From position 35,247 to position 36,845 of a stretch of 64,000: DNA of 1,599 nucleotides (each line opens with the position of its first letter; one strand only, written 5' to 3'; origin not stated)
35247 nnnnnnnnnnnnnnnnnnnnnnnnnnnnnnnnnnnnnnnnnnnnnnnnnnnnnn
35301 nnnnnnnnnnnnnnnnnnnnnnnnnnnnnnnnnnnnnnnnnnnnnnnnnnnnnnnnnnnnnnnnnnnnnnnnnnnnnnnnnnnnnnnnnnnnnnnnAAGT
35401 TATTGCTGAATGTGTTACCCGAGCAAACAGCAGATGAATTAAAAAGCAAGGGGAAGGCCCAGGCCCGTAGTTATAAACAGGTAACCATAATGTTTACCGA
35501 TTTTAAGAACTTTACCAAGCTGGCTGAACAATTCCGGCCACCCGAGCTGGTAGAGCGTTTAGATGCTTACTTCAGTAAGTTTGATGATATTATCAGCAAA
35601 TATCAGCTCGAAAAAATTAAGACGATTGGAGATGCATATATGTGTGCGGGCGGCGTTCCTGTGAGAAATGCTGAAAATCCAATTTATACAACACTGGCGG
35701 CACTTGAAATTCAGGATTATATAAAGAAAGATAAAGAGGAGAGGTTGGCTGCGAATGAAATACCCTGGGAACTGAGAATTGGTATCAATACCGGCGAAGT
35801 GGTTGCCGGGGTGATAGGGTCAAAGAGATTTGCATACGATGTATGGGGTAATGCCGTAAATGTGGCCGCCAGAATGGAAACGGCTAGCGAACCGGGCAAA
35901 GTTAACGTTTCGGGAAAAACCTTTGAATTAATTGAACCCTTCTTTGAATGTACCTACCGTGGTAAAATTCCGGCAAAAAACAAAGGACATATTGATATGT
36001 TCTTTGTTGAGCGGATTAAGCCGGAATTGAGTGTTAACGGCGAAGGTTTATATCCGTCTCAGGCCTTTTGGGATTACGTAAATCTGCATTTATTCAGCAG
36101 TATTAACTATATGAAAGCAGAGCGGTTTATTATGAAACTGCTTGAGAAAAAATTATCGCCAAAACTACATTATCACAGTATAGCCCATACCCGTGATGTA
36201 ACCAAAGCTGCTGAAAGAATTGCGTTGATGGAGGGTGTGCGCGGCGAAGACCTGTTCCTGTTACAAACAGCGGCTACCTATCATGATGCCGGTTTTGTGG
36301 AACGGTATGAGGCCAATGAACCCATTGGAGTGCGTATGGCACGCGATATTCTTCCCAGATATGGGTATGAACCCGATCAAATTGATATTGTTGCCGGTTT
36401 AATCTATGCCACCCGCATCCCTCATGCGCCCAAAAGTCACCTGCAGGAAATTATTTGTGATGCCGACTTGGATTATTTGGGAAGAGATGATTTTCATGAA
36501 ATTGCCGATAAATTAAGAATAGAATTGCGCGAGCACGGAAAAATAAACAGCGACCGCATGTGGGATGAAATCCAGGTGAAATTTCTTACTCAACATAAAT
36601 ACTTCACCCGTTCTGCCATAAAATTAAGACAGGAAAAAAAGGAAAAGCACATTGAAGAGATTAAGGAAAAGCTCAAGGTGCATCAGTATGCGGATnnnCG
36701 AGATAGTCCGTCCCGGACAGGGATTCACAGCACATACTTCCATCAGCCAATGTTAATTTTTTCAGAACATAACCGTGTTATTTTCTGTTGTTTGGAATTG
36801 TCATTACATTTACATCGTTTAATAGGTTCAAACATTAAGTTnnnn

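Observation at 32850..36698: Reg_prop/Y_Y_Y sensor fused to a class III cyclase and an HD phosphohydrolase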

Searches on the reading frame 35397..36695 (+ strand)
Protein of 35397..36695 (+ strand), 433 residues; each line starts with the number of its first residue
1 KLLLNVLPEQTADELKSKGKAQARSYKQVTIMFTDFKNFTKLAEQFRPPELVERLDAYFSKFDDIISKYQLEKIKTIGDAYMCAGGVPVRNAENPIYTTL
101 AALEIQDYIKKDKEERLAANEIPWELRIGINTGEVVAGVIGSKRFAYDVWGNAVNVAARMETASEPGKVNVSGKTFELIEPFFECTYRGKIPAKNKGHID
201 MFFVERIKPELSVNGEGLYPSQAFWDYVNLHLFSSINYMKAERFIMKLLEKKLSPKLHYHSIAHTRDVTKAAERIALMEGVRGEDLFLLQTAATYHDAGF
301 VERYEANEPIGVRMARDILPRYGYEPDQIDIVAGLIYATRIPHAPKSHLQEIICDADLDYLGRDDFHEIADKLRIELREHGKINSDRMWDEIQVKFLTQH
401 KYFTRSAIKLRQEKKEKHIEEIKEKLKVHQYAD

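Call 5: search_solved_structures(query=window:35397-36695:+, max_evalue=1, show_alignments=3)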
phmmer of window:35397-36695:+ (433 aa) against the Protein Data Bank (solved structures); distinct sequences matched with E-value up to 1: 66 (the best 60 are shown).
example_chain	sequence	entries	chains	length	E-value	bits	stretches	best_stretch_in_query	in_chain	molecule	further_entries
8sl3_A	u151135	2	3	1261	1e-47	166.5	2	2-205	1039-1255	Adenylate cyclase type 5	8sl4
9u3p_A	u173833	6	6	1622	2.6e-46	161.8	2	2-203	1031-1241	Adenylate cyclase type 9,Protein M2-1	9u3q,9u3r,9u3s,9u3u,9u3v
7pd4_A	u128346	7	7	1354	2.7e-46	161.8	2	2-204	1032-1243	Adenylate cyclase 9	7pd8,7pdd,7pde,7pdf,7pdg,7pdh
6r3q_A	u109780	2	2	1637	3.6e-46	161.4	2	2-205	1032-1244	Adenylate cyclase 9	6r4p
6r4o_A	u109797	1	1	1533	4.5e-46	161.1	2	2-203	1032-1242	Adenylate cyclase 9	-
8buz_A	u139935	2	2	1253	2.1e-45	158.8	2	2-244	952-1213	Adenylate cyclase type 8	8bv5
4p2m_A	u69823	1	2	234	3.2e-37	131.9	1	2-203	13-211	Adenylate cyclase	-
4p2f_A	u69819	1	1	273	3.8e-37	131.6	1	2-203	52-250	Adenylate cyclase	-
4p2x_A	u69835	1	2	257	4.4e-37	131.4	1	2-203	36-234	Adenylate cyclase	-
7yz9_A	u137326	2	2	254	4.9e-37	131.3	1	2-203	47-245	Adenylate cyclase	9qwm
7yzi_A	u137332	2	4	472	2.2e-36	129.1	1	2-203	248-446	Adenylate cyclase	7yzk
5o5k_A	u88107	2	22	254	5.5e-36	127.8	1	2-203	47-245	Adenylate cyclase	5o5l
1yk9_A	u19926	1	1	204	6.5e-33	117.7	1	23-203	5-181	Adenylate cyclase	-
9bcv_A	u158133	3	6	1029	1.1e-31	113.7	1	2-203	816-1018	Atrial natriuretic peptide receptor 1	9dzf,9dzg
9dzh_A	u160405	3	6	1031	1.1e-31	113.7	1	2-203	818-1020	Atrial natriuretic peptide receptor 1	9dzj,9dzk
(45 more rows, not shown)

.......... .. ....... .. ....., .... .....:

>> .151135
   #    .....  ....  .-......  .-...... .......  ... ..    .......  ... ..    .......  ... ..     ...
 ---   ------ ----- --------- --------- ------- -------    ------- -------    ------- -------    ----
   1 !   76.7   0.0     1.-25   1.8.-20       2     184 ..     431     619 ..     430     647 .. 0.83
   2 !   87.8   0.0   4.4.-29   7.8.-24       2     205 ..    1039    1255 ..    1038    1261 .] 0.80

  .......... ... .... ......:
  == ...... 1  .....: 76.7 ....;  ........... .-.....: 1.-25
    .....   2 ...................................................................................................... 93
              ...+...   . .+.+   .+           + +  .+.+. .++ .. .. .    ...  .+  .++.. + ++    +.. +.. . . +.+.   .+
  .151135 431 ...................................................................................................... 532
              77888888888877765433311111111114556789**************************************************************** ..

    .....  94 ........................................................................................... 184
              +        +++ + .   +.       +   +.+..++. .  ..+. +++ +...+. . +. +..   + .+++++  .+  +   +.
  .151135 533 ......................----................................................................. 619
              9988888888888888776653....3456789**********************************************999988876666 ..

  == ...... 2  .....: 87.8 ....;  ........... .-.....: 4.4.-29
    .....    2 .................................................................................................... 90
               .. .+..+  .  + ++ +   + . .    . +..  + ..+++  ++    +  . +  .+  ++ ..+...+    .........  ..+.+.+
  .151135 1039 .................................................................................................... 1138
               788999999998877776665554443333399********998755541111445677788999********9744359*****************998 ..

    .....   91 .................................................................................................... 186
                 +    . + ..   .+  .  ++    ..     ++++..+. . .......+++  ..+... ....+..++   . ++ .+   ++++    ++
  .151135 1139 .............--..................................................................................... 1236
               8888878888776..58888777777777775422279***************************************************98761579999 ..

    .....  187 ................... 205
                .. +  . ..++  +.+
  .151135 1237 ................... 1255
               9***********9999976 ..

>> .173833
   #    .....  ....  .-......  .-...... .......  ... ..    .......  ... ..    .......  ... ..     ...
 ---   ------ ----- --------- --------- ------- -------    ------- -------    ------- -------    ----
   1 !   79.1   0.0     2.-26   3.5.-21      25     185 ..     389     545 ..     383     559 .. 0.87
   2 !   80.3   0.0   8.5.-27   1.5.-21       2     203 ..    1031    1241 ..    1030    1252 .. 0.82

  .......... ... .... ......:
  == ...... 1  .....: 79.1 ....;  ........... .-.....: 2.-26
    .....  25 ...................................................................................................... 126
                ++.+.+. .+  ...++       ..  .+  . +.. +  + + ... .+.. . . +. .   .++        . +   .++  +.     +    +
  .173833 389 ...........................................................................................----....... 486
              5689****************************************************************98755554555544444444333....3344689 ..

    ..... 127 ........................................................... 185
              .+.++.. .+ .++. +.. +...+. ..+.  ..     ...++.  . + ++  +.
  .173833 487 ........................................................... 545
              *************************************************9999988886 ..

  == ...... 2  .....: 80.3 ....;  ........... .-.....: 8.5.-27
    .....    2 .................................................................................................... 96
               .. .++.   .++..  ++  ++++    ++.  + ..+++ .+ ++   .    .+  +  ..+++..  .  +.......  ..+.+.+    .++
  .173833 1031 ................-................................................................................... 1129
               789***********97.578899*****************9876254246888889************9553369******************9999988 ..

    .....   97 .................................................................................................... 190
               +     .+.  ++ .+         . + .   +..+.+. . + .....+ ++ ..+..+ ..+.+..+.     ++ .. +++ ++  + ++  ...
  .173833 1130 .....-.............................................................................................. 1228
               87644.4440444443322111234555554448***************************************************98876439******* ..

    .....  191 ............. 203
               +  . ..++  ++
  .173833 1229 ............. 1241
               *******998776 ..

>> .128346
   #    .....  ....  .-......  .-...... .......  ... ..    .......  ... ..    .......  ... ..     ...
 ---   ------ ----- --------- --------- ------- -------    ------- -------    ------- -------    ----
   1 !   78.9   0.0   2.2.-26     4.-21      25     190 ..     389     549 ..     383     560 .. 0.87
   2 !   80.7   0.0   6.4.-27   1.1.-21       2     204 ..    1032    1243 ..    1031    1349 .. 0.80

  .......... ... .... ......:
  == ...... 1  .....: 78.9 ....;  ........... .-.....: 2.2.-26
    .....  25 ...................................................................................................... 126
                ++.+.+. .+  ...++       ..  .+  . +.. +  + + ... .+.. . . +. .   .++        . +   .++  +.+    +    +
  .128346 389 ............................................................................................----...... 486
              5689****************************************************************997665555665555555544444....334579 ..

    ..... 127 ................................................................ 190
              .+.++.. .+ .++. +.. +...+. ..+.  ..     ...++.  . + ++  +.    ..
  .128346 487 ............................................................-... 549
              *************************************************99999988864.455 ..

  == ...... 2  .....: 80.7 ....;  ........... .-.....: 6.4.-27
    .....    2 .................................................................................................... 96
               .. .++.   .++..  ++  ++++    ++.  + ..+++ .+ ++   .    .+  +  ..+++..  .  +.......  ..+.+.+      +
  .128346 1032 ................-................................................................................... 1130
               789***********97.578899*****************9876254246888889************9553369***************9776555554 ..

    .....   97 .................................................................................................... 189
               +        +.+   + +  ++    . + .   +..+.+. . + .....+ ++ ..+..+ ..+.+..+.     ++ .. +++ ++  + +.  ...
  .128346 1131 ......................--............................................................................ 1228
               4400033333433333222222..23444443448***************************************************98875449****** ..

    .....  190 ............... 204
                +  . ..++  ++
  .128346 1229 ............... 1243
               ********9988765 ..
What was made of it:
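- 35268..35459 (+): Signalling helix (ERT at aa 822-824) followed by the conserved pre-cyclase segment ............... (aa 851-865). The segment aligns to the equivalent segment of mammalian AC5/AC9 (call 5).
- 35460..36011 (+): Class III nucleotidyl cyclase catalytic domain (aa 871-1054), ATP-type. PDB sequence hits: AC5 1e-47 and Rv1625c-type ~3e-37 (call 5).
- On Class III nucleotidyl cyclase (Pfam PF00211): AC5 E 1e-47 (call 5). D884, D928, N1004 and R1008 are present, aligned to AC C2 numbering through call 5.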
